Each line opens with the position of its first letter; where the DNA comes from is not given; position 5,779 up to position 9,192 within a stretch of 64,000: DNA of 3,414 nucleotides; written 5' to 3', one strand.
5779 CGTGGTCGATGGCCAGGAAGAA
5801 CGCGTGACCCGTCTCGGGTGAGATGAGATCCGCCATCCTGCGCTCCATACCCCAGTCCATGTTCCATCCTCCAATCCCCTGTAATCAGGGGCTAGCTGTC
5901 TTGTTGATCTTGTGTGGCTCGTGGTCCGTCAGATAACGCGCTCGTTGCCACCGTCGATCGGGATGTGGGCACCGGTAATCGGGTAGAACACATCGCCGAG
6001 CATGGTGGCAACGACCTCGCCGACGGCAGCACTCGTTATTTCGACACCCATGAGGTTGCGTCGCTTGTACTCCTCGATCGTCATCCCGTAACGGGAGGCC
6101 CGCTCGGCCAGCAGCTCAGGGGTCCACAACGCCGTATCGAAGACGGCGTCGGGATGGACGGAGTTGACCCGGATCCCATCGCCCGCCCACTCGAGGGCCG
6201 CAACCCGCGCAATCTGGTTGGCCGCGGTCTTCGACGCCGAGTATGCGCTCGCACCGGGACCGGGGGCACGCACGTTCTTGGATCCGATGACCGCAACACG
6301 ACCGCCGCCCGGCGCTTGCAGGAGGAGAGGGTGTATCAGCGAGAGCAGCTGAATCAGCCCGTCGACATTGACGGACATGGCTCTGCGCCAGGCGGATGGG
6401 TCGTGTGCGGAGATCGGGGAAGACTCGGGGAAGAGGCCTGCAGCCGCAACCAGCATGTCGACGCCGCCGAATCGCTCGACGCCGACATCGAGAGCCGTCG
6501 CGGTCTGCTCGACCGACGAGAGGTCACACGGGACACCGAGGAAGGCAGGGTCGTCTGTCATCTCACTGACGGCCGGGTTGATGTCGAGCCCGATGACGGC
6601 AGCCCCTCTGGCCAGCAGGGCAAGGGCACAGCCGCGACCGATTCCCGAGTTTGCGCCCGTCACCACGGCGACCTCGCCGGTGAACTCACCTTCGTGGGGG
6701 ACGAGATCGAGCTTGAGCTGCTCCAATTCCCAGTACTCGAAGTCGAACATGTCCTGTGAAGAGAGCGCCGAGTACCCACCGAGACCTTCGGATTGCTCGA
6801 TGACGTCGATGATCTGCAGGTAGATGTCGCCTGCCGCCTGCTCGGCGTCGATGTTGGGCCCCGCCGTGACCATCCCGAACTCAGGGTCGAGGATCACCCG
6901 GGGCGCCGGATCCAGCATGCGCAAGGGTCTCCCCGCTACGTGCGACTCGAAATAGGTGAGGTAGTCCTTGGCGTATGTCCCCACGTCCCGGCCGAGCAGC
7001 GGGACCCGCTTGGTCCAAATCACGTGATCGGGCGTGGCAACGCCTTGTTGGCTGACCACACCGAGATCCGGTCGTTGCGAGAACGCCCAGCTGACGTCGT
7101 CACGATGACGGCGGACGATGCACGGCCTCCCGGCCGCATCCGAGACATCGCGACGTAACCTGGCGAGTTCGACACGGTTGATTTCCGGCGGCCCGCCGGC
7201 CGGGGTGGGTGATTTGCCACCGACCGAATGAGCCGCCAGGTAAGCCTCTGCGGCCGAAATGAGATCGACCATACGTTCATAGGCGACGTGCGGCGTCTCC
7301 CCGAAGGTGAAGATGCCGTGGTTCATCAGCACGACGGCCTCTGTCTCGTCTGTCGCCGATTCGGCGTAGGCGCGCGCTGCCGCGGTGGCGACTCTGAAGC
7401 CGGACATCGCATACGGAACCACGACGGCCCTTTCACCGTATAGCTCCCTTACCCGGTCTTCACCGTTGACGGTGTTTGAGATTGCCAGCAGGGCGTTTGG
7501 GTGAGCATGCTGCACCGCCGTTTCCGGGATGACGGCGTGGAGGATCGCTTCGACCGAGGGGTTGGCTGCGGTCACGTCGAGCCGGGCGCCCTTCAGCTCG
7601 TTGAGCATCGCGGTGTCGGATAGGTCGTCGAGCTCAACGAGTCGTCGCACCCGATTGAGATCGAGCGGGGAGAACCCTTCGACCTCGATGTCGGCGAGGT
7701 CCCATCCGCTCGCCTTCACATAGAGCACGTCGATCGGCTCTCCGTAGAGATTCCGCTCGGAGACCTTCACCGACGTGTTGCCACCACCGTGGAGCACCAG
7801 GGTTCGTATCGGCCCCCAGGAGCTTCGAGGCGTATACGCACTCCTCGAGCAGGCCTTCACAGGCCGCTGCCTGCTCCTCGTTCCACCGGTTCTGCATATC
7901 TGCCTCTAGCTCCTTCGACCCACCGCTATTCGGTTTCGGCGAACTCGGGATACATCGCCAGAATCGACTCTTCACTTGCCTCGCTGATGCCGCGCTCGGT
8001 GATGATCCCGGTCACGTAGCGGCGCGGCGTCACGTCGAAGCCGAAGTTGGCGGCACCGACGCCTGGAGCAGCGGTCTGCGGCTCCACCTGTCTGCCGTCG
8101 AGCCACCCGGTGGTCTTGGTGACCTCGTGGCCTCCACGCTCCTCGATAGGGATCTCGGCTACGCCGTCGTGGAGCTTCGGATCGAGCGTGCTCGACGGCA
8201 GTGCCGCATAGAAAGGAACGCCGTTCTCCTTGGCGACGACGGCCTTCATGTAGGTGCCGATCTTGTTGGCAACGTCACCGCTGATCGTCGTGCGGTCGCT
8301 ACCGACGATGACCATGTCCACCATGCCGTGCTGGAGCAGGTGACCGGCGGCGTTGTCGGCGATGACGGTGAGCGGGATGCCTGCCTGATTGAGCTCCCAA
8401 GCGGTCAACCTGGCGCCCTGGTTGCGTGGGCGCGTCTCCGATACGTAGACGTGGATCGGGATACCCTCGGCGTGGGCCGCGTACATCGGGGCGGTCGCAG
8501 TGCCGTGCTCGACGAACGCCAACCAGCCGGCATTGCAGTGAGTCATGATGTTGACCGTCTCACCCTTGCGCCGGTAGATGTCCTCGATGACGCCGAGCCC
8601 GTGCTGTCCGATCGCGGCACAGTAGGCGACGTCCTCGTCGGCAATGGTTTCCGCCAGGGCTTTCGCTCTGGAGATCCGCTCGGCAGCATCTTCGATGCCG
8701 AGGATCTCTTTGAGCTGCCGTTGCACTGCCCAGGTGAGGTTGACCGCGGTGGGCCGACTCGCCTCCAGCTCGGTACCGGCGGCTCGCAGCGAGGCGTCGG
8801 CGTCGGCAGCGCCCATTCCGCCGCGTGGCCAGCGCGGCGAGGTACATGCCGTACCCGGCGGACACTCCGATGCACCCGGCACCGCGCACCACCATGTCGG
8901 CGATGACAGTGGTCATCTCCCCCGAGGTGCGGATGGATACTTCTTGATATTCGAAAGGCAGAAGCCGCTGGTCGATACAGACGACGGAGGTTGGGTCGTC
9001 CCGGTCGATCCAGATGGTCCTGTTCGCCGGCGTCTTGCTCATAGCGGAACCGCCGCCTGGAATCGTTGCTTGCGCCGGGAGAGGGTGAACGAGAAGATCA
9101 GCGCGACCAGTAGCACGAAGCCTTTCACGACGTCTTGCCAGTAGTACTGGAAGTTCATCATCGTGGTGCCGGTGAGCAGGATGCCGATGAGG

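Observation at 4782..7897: LsrF-like thiolase plus a ferredoxin-fold isomerase and an SDR inside an MTR/5-deoxyribose cluster: candidate oxidative-thiolytic route to DHAP + acyl-CoA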

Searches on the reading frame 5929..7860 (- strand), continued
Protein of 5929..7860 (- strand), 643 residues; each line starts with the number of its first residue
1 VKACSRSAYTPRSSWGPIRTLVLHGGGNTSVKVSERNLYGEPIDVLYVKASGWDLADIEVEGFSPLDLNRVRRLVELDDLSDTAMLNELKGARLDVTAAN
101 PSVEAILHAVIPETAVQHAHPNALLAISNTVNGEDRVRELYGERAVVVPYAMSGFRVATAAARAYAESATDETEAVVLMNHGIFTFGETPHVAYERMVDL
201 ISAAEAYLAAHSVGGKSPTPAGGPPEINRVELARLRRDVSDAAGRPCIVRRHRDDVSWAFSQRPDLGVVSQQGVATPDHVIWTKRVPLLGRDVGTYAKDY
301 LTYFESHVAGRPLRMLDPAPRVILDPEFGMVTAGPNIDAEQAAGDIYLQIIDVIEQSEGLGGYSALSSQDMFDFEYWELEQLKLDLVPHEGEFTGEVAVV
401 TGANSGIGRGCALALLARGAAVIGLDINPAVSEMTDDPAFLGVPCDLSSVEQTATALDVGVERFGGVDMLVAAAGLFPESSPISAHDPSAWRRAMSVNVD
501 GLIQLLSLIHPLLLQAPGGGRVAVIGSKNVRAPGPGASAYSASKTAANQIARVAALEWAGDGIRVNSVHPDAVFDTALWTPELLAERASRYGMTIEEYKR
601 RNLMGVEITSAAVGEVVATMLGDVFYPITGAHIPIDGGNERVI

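Call 85: search_protein_families(library=ncbifam, proteins=[L121:5592-6491:+, L121:6404-7582:+, L162:9901-10299:+, L162:11236-11613:+, L162:12447-13376:+, L119:6559-7764:+, L119:11399-12940:+, L117:5614-6357:+, L117:8813-9259:+, L162:5150-5992:-], max_evalue=0.00001)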
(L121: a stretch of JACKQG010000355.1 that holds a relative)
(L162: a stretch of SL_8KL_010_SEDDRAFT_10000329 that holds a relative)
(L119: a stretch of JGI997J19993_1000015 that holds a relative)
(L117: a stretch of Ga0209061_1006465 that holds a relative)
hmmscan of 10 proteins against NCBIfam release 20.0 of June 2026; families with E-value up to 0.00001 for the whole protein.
L121:5592-6491:+ (299 aa): 11 families
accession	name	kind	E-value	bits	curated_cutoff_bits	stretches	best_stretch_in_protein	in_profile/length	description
NF006492.0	PRK08931.1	equivalog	4.3e-155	515.4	437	1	12-298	4-290/291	S-methyl-5'-thioadenosine phosphorylase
NF005657.0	PRK07432.1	equivalog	1.6e-106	355.7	453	1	13-293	5-286/291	S-methyl-5'-thioadenosine phosphorylase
TIGR01694.1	MTAP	equivalog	1.8e-90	302.5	274.85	1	14-251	2-237/240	S-methyl-5'-thioadenosine phosphorylase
NF006334.0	PRK08564.1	equivalog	6.4e-87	291.1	382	1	12-274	8-266/267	S-methyl-5'-thioadenosine phosphorylase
NF005876.0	PRK07823.1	equivalog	2.4e-69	233.4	306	1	12-264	6-254/267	S-methyl-5'-thioadenosine phosphorylase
NF006599.0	PRK09136.1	equivalog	1.4e-64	217.6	223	1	13-252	3-244/247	S-methyl-5'-thioinosine phosphorylase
NF006054.0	PRK08202.1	equivalog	8.6e-22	77.9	218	1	46-252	66-271/274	purine-nucleoside phosphorylase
TIGR01697.1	PNPH-PUNA-XAPA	subfamily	6.8e-18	64.9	197.1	1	46-230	42-227/247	inosine/guanosine/xanthosine phosphorylase family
TIGR01698.1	PUNP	equivalog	1.8e-17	63.6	302.6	1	64-218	58-211/245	purine-nucleoside phosphorylase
TIGR01700.1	PNPH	equivalog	4.9e-15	55.6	293.35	1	46-248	42-244/249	purine nucleoside phosphorylase I, inosine and guanosine-specific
TIGR01699.1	XAPA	equivalog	1.2e-09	38.1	370.9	1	37-217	34-213/248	xanthosine phosphorylase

L121:6404-7582:+ (392 aa): 7 families
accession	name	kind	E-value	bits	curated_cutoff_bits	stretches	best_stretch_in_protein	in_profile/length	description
NF004326.0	PRK05720.1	subfamily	3.3e-140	466.9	271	1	29-391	4-355/358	s-methyl-5-thioribose-1-phosphate isomerase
TIGR00512.1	salvage_mtnA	equivalog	1.9e-120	401.9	279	1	45-378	7-334/335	S-methyl-5-thioribose-1-phosphate isomerase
TIGR00524.1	eIF-2B_rel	subfamily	3.1e-86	289.2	185.85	1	66-377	2-301/303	S-methyl-5-thioribose-1-phosphate isomerase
NF004700.0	PRK06036.1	equivalog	6.6e-82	275.3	528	1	37-378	2-329/339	S-methyl-5-thioribose-1-phosphate isomerase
NF004436.0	PRK05772.1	equivalog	3.3e-67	227.3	521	1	44-378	22-350/363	S-methyl-5-thioribose-1-phosphate isomerase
TIGR00511.1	ribulose_e2b2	equivalog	2.9e-38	131.8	314.1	1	69-376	3-285/301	ribose 1,5-bisphosphate isomerase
NF006210.0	PRK08335.1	equivalog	1.1e-14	54.4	339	1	211-325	128-237/275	translation initiation factor IF-2B subunit alpha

L162:9901-10299:+ (132 aa): 1 family
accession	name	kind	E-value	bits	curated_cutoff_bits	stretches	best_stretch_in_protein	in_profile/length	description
TIGR01479.1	GMP_PMI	equivalog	2.6e-07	29.8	372.95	1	28-115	373-459/467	mannose-1-phosphate guanylyltransferase/mannose-6-phosphate isomerase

L162:11236-11613:+ (125 aa): 1 family
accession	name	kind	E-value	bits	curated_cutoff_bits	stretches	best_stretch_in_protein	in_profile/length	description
TIGR02118.1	TIGR02118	subfamily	8.5e-14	52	30.5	1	25-111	13-98/103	EthD family reductase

L162:12447-13376:+ (309 aa): 26 families (the best 25 are shown)
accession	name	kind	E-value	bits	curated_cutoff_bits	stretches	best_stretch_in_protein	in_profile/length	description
TIGR02152.1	D_ribokin_bact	equivalog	6.6e-88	294.9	299.65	1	13-302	1-297/298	ribokinase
NF008353.0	PRK11142.1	equivalog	2.4e-80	270.3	341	1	12-302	4-300/307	ribokinase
NF053626.1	RibKinHalex1628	equivalog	3.8e-33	115.2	330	1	12-293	3-280/293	ATP-dependent ribose-1-phosphate kinase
NF006957.1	PRK09434.1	equivalog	8.8e-28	97.7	450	2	42-134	22-116/302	fructokinase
TIGR04382.1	myo_inos_iolC_N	equivalog_domain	2.5e-27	95.9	300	2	177-302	184-306/309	5-dehydro-2-deoxygluconokinase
TIGR02198.1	rfaE_dom_I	equivalog_domain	3.4e-24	85.5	345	1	179-292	188-303/315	D-glycero-beta-D-manno-heptose-7-phosphate kinase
TIGR03168.1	1-PFK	subfamily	4.7e-22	78.3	216.4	1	171-291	166-287/305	hexose kinase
NF041134.1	R1P_kin_Thcocales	equivalog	2.3e-21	76.5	500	1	13-295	3-272/291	ADP-dependent ribose-1-phosphate kinase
TIGR03828.1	pfkB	equivalog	1.5e-20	73.5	292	1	171-291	166-287/305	1-phosphofructokinase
NF007321.0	PRK09813.1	equivalog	4.5e-19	68.9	247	2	216-278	185-247/261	fructoselysine 6-kinase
NF040938.1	KDG_KDGal_kin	equivalog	1.5e-17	63.6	400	1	178-301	179-299/305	bifunctional 2-dehydro-3-deoxygluconokinase/2-dehydro-3-deoxygalactonokinase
NF049991.1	TagKinase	equivalog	5.4e-16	58.3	420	1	55-293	49-303/321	tagatose kinase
NF008454.0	PRK11316.1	equivalog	9.2e-16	57.5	521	1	178-291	185-300/475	bifunctional D-glycero-beta-D-manno-heptose-7-phosphate kinase/D-glycero-beta-D-manno-heptose 1-phosphate adenylyltransferase HldE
NF041320.1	pfkB_Halo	equivalog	2.8e-14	53.2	400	1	21-292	11-283/302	1-phosphofructokinase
NF007632.0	PRK10294.1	equivalog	9.6e-14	51.3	353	1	45-284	36-285/310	6-phosphofructokinase II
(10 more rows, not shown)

L119:6559-7764:+ (401 aa): 2 families
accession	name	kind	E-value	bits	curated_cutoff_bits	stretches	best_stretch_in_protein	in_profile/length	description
NF045502.1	variant_rSAM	domain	1.8e-99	333.1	125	1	25-351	18-357/357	radical SAM protein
TIGR04043.1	rSAM_MSMEG_0568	hypoth_equivalog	5.4e-19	68.4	303.7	1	124-348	120-326/354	MSMEG_0568 family radical SAM protein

L119:11399-12940:+ (513 aa): 0 families

L117:5614-6357:+ (247 aa): 9 families
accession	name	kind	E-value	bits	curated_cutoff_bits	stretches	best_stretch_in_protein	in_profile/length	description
TIGR01163.1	rpe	equivalog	1.6e-57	194.2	212.6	1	18-229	3-208/211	ribulose-phosphate 3-epimerase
NF004076.0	PRK05581.1-4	subfamily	4.4e-49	166.7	165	1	18-232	8-216/221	ribulose-phosphate 3-epimerase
NF010658.0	PRK14057.1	equivalog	9.5e-35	120.3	530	1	16-227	21-233/254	epimerase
NF007266.0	PRK09722.1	equivalog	7.3e-33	113.9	271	1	17-220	5-203/230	D-allulose 6-phosphate 3-epimerase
NF005986.0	PRK08091.1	equivalog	9.5e-33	114.1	264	1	16-228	14-220/229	ribulose-phosphate 3-epimerase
NF005944.0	PRK08005.1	equivalog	1.6e-14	53.7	376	1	20-221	6-197/210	ribulose-phosphate 3 epimerase family protein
NF009833.0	PRK13307.1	equivalog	1.2e-06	27.7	274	1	175-238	323-382/392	bifunctional 5,6,7,8-tetrahydromethanopterin hydro-lyase/3-hexulose-6-phosphate synthase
TIGR03128.2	RuMP_HxlA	equivalog_domain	1.4e-06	28.2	200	0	174-229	148-199/205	3-hexulose-6-phosphate synthase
NF041755.1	RuMP_HxlAB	equivalog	1.4e-06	27.5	500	0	152-233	131-208/391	bifunctional 3-hexulose-6-phosphate synthase/6-phospho-3-hexuloisomerase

L117:8813-9259:+ (148 aa): 0 families

L162:5150-5992:- (280 aa): 0 families

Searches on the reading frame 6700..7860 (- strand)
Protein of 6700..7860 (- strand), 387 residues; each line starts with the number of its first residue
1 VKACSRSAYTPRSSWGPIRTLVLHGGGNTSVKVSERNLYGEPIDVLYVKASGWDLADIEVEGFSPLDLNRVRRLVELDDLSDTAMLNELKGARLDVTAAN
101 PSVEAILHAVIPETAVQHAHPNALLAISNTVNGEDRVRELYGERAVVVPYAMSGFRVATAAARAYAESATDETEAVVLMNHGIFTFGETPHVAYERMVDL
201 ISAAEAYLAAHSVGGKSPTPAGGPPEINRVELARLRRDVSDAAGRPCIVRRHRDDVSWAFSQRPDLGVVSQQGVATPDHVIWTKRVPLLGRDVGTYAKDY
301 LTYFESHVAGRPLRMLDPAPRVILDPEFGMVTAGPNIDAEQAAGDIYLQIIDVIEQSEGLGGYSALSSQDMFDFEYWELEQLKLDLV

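Call 32: search_protein_families(library=ncbifam, proteins=[window:6700-7860:-], max_evalue=0.00001)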
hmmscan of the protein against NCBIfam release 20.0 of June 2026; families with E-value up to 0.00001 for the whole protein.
window:6700-7860:- (387 aa): 12 families
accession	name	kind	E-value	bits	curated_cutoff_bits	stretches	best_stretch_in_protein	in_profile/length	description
NF006196.0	PRK08324.2-4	equivalog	8.2e-141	470.5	831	1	19-384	31-398/657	bifunctional aldolase/short-chain dehydrogenase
NF006195.0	PRK08324.2-3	equivalog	1.3e-96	324.4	931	1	20-385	40-416/678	bifunctional aldolase/short-chain dehydrogenase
NF006192.0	PRK08324.1-6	equivalog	6.7e-90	302.4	639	1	16-385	37-427/685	bifunctional aldolase/short-chain dehydrogenase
NF006197.0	PRK08324.2-5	equivalog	4.1e-86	289.6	627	1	16-384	28-408/583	bifunctional aldolase/short-chain dehydrogenase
NF006194.0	PRK08324.2-2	equivalog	5e-82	276.6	686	1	19-384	38-429/703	bifunctional aldolase/short-chain dehydrogenase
NF006190.0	PRK08324.1-4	equivalog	1.4e-76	258.1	1014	1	16-386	29-418/689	bifunctional aldolase/short-chain dehydrogenase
TIGR02632.1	RhaD_aldol-ADH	equivalog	5.4e-65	220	567.75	1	22-386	18-405/676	bifunctional rhamnulose-1-phosphate aldolase/short-chain dehydrogenase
NF006193.0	PRK08324.2-1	subfamily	8.7e-59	199.3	1213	1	19-385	41-447/705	bifunctional aldolase/short-chain dehydrogenase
NF006189.0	PRK08324.1-3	equivalog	2.6e-57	194.6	634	1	23-384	43-427/701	bifunctional rhamnulose-1-phosphate aldolase/short-chain dehydrogenase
NF006191.0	PRK08324.1-5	equivalog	9.5e-44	149.9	1240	1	22-385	45-434/706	bifunctional aldolase/short-chain dehydrogenase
NF006188.0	PRK08324.1-1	equivalog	4e-41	141.1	1152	1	24-385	26-410/679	bifunctional aldolase/short-chain dehydrogenase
NF005451.0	PRK07044.1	subfamily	4.8e-07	29.1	207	1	89-217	84-213/256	aldolase II superfamily protein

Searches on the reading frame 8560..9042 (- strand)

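Call 4: search_protein_families(library=pfam, proteins=[window:8560-9042:-])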
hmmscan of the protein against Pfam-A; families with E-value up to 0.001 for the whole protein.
window:8560-9042:- (160 aa): 0 families

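Call 5: search_protein_families(library=ncbifam, proteins=[window:8560-9042:-])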
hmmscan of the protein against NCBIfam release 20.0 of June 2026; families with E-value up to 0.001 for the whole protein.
window:8560-9042:- (160 aa): 5 families
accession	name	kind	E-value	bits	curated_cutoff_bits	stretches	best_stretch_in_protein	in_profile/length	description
NF004326.0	PRK05720.1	subfamily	1e-16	60.7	271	1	6-76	10-76/358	s-methyl-5-thioribose-1-phosphate isomerase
TIGR00512.1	salvage_mtnA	equivalog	2e-12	46.7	279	1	18-73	8-63/335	S-methyl-5-thioribose-1-phosphate isomerase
NF004436.0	PRK05772.1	equivalog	5.5e-12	45.6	521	1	15-73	23-79/363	S-methyl-5-thioribose-1-phosphate isomerase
NF004700.0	PRK06036.1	equivalog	2.5e-09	36.6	528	1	8-74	2-67/339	S-methyl-5-thioribose-1-phosphate isomerase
TIGR00524.1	eIF-2B_rel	subfamily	0.00019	20.7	185.85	1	38-74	2-38/303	S-methyl-5-thioribose-1-phosphate isomerase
